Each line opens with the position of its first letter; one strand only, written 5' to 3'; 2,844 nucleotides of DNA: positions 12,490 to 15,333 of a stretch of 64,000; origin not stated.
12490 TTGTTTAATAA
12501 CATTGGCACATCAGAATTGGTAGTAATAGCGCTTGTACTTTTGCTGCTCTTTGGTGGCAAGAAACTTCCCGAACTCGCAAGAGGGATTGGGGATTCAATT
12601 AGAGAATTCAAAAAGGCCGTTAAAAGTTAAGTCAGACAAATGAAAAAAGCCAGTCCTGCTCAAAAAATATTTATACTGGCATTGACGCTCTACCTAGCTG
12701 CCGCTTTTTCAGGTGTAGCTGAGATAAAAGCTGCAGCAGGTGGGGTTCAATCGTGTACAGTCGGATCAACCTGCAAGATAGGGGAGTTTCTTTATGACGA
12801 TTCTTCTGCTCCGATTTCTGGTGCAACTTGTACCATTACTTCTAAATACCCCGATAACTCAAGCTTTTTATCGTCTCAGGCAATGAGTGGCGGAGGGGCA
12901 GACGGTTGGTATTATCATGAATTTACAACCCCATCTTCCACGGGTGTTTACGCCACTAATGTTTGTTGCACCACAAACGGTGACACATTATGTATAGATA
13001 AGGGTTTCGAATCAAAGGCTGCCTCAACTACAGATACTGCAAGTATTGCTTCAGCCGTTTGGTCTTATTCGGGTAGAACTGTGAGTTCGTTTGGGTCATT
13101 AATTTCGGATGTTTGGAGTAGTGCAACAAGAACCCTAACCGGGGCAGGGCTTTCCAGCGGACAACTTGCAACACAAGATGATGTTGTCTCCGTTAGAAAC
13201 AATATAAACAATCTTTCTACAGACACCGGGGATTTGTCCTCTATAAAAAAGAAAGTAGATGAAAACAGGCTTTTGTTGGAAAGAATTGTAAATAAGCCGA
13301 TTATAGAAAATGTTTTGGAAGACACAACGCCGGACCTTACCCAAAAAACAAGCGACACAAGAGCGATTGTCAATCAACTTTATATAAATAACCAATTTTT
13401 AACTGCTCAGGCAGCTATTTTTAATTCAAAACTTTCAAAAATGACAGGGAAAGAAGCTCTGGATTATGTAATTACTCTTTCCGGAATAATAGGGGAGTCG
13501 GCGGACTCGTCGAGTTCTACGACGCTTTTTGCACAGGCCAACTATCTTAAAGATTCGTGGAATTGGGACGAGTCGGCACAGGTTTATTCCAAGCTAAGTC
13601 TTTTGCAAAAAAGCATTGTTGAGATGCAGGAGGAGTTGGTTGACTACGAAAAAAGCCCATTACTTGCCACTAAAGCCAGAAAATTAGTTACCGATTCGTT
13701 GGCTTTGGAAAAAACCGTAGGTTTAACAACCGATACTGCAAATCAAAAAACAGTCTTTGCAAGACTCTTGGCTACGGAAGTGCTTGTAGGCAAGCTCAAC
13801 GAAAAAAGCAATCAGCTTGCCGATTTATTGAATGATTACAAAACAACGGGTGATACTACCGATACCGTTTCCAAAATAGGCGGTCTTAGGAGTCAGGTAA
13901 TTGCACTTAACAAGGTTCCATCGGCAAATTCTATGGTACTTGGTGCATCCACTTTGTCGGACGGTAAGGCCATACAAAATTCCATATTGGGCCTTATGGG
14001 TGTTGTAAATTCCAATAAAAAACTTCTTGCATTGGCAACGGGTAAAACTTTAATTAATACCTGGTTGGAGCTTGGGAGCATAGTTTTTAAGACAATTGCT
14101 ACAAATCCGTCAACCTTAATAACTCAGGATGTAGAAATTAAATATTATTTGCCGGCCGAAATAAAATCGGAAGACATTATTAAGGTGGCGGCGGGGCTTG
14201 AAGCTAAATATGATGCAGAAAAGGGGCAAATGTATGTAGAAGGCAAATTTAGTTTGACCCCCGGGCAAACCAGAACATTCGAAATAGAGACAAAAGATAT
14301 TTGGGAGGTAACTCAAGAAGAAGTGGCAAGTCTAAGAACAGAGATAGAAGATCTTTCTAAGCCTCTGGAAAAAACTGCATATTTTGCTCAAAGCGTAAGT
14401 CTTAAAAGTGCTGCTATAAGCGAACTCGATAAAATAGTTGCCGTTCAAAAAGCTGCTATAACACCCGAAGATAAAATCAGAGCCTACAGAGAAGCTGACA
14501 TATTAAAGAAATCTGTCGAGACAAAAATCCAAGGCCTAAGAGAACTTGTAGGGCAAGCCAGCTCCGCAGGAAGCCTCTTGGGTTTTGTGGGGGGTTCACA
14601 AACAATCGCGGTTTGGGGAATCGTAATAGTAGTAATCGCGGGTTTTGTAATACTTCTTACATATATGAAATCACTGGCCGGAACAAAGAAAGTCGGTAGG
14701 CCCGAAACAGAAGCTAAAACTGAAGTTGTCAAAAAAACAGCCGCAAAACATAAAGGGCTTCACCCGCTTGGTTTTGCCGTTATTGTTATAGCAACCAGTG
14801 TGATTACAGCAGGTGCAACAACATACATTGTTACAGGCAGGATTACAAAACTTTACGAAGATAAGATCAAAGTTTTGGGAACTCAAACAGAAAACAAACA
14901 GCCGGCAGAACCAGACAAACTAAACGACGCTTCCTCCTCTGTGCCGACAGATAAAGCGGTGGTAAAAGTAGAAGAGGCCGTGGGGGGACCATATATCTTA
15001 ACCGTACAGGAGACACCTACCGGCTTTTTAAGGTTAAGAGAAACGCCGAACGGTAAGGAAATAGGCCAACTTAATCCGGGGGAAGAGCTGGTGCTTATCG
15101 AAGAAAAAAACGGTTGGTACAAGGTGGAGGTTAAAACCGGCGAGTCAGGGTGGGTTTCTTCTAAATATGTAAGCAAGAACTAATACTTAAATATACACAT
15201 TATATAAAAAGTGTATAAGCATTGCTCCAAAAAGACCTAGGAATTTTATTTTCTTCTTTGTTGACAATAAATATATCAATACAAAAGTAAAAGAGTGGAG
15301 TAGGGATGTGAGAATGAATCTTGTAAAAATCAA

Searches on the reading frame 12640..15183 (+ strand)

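Call 92: search_protein_families(library=pfam, proteins=[window:12640-15183:+], max_evalue=0.001)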
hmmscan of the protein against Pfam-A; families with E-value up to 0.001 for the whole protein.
window:12640-15183:+ (847 aa): 1 family
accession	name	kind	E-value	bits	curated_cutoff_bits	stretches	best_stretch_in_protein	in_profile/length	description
PF08239.17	SH3_3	-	1.6e-11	44.6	27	1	797-845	3-54/54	Bacterial SH3 domain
